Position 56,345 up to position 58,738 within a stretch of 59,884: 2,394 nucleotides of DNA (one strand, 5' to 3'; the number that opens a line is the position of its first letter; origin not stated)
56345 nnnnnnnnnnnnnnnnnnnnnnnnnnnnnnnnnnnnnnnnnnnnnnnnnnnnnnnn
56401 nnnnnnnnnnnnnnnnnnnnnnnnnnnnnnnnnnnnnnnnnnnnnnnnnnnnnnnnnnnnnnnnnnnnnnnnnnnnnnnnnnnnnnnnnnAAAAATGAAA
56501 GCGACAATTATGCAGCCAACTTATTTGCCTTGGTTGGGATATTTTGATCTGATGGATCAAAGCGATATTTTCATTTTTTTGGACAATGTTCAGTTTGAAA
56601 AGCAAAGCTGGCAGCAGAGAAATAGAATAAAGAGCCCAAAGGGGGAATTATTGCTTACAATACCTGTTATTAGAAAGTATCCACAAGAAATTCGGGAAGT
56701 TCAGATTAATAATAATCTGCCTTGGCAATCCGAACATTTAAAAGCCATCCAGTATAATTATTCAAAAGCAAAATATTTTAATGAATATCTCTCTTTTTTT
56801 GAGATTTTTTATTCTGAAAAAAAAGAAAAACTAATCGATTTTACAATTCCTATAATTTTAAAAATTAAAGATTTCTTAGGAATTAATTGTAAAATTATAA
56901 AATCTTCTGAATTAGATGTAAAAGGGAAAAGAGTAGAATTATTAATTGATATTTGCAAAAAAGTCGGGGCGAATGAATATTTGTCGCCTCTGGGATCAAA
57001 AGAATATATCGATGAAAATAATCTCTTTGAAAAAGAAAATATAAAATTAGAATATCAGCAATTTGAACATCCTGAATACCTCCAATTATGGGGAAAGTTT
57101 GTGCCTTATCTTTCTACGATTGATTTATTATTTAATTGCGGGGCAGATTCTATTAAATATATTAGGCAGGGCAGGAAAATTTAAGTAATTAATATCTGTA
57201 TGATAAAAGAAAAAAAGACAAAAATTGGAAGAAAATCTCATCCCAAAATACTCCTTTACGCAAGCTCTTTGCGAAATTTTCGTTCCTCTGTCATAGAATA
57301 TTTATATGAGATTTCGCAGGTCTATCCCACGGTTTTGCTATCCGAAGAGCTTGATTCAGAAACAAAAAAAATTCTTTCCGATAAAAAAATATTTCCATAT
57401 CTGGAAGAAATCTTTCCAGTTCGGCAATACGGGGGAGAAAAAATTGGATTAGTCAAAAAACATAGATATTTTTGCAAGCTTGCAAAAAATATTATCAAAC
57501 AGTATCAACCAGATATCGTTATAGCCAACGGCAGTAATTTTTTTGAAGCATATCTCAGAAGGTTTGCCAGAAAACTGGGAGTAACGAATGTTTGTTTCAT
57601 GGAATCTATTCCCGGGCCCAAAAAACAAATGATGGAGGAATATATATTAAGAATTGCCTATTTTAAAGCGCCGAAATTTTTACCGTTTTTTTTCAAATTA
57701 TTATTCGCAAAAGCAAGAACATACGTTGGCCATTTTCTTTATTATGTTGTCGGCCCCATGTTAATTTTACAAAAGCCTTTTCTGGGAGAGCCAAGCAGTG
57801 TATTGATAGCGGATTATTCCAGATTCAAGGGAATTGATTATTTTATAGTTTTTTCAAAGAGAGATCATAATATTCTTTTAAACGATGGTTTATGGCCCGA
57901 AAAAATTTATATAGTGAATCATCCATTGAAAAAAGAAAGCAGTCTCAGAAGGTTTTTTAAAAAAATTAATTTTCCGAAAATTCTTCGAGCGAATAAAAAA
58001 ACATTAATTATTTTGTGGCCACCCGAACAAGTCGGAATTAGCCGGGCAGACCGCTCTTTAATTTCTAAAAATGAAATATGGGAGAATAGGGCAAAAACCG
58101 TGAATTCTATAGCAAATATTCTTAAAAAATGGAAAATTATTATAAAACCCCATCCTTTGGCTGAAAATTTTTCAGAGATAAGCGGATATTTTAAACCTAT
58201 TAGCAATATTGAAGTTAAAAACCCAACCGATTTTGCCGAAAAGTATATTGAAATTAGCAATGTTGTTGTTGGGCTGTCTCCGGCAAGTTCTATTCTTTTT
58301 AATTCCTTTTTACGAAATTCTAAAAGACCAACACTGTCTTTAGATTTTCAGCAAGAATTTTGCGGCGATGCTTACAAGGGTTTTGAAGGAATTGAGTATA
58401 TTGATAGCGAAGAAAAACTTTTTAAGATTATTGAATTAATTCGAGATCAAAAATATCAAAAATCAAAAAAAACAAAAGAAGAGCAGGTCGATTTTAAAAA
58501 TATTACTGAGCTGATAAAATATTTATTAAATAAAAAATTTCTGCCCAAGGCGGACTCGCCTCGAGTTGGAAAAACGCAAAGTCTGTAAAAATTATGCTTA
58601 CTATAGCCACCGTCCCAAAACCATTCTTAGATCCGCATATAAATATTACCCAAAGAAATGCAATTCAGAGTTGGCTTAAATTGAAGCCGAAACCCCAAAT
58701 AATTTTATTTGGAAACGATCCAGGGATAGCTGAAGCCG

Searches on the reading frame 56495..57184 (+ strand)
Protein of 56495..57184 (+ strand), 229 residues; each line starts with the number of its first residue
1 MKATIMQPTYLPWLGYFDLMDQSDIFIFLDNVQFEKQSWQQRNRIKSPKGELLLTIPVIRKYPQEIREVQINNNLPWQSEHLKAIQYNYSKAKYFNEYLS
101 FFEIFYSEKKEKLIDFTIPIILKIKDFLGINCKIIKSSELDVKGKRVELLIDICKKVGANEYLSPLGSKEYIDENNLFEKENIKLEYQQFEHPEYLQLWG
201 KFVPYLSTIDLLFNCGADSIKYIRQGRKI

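Call 3: search_protein_families(library=pfam, proteins=[window:56495-57184:+])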
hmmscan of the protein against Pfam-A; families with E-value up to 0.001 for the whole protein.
window:56495-57184:+ (229 aa): 1 family
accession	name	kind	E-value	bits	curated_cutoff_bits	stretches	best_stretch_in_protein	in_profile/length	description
PF08889.16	WbqC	-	3.3e-80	269.4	21.3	1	7-221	1-217/218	WbqC-like protein family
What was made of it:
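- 56495..57184 (+): WbqC-family protein (function unknown), obligate neighbour of rSAM3. PF08889 269.4 bits (call 3).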

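Call 4: search_protein_families(library=ncbifam, proteins=[window:56495-57184:+])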
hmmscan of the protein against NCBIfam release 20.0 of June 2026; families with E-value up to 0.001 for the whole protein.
window:56495-57184:+ (229 aa): 0 families

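Call 38: search_solved_structures(query=window:56495-57184:+, max_evalue=1)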
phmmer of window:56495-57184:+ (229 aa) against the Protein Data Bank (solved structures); distinct sequences matched with E-value up to 1: 2.
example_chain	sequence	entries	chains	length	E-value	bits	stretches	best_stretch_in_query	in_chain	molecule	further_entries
5udg_A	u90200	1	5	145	0.43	13.3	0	190-224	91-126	NADPH-dependent 7-cyano-7-deazaguanine reductase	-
4f8b_A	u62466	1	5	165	0.67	12.7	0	189-224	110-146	NADPH-dependent 7-cyano-7-deazaguanine reductase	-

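Call 54: search_solved_structures(query=A3, max_evalue=10)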
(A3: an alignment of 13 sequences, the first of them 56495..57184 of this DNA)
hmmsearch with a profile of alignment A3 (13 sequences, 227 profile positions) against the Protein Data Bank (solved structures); distinct sequences matched with E-value up to 10: 3.
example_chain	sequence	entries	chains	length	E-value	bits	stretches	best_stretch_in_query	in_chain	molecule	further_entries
2l9r_A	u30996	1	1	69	0.33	14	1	148-194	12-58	Homeobox protein Nkx-3.1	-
2e1o_A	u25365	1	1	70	0.49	13.4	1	148-191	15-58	Homeobox protein PRH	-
2wzf_A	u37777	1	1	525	0.52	13.4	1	93-205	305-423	GLUCOSYLTRANSFERASE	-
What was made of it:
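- Tried and rejected: WbqC alone and as a 13-sequence profile found nothing in PDB sequences (calls 38, 54).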

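Call 61: predict_structure(protein=window:56495-57184:+)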
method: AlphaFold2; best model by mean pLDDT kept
length: 229 residues; sequences in the alignment: 1
mean_pLDDT: 35.6   pTM: 0.30
mean pLDDT of the five models: 35.6, 32.3, 30.4, 26.4, 23.5
residues with pLDDT >= 90: 0; 70-90: 0; 50-70: 11; < 50: 218
segments of 3 or more residues with pLDDT < 50: 1-25, 34-44, 52-229
pLDDT, mean of each block of 10 residues (from residue 1): 34 43 47 44 49 38 30 39 27 24 28 40 44 48 41 43 35 31 28 27 28 26 23
secondary structure, 60 per line:
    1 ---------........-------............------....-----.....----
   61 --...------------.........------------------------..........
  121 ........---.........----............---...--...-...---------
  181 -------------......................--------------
elements in order: E10-17 E25-36 E43-46 E52-56 H78-86 H111-128 E132-136 H137-140 H145-156 H194-215
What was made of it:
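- Tried and rejected: WbqC structure: the single-sequence AF2 model failed (pLDDT 35.6; call 61) and was not used.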

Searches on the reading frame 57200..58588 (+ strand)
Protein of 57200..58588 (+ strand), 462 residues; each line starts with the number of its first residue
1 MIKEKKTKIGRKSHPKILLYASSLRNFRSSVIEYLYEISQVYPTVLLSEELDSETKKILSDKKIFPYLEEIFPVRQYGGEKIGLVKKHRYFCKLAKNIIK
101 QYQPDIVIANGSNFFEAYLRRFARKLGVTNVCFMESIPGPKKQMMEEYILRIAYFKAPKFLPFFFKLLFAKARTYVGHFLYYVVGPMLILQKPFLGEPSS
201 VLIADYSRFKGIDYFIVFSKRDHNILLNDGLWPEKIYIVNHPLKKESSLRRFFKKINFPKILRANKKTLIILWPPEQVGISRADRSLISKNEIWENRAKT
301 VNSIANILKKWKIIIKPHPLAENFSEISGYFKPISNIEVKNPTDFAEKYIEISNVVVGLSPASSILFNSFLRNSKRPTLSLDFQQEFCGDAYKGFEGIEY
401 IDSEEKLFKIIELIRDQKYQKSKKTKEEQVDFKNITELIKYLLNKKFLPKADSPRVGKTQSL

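Call 3: search_protein_families(library=pfam, proteins=[window:57200-58588:+])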
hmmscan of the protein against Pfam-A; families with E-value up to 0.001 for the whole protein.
window:57200-58588:+ (462 aa): 0 families

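Call 4: search_protein_families(library=ncbifam, proteins=[window:57200-58588:+])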
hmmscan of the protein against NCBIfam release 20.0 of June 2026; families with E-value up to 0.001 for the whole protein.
window:57200-58588:+ (462 aa): 0 families

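Call 7: search_protein_families(library=pfam, proteins=[window:57200-58588:+], max_evalue=0.01)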
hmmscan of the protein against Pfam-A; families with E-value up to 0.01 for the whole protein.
window:57200-58588:+ (462 aa): 1 family
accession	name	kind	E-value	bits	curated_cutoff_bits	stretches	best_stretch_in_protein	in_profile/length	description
PF12816.13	TPR_Vps8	-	0.0056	16.7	27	0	17-80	70-132/200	Vps8 central TPR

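Call 66: search_solved_structures(query=window:57200-58588:+, max_evalue=1)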
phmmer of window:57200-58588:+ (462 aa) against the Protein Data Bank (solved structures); distinct sequences matched with E-value up to 1: 23.
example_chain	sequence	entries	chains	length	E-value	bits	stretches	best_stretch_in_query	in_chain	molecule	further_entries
2vwj_A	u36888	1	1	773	0.026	16.8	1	85-145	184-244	DNA POLYMERASE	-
2vwk_A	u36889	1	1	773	0.026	16.8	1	85-145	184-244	DNA POLYMERASE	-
2xhb_A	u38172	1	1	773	0.028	16.7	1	85-145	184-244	DNA POLYMERASE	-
9gp8_A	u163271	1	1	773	0.037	16.3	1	85-145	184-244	DNA polymerase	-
7b06_A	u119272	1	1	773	0.038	16.3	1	85-145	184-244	DNA polymerase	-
7b08_A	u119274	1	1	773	0.038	16.3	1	85-145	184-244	DNA polymerase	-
1tgo_A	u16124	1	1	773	0.038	16.3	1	85-145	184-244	PROTEIN (THERMOSTABLE B DNA POLYMERASE)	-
7b07_A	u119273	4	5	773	0.039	16.2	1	85-145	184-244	DNA polymerase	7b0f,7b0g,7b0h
8t3x_A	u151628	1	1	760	0.068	15.4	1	83-145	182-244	10-92, TNA polymerase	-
9oaw_A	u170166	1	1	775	0.07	15.4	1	83-145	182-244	10-92, TNA polymerase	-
9oax_A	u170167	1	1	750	0.07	15.4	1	83-145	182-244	5-270, TNA polymerase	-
9oay_A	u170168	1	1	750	0.07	15.4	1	83-145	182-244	8-64, TNA polymerase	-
1wn7_A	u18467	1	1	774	0.072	15.4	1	83-145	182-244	Family B DNA Polymerase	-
9oat_A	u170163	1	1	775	0.073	15.3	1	83-145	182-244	5-270, TNA polymerase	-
9oau_A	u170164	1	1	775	0.074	15.3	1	83-145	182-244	7-47, TNA polymerase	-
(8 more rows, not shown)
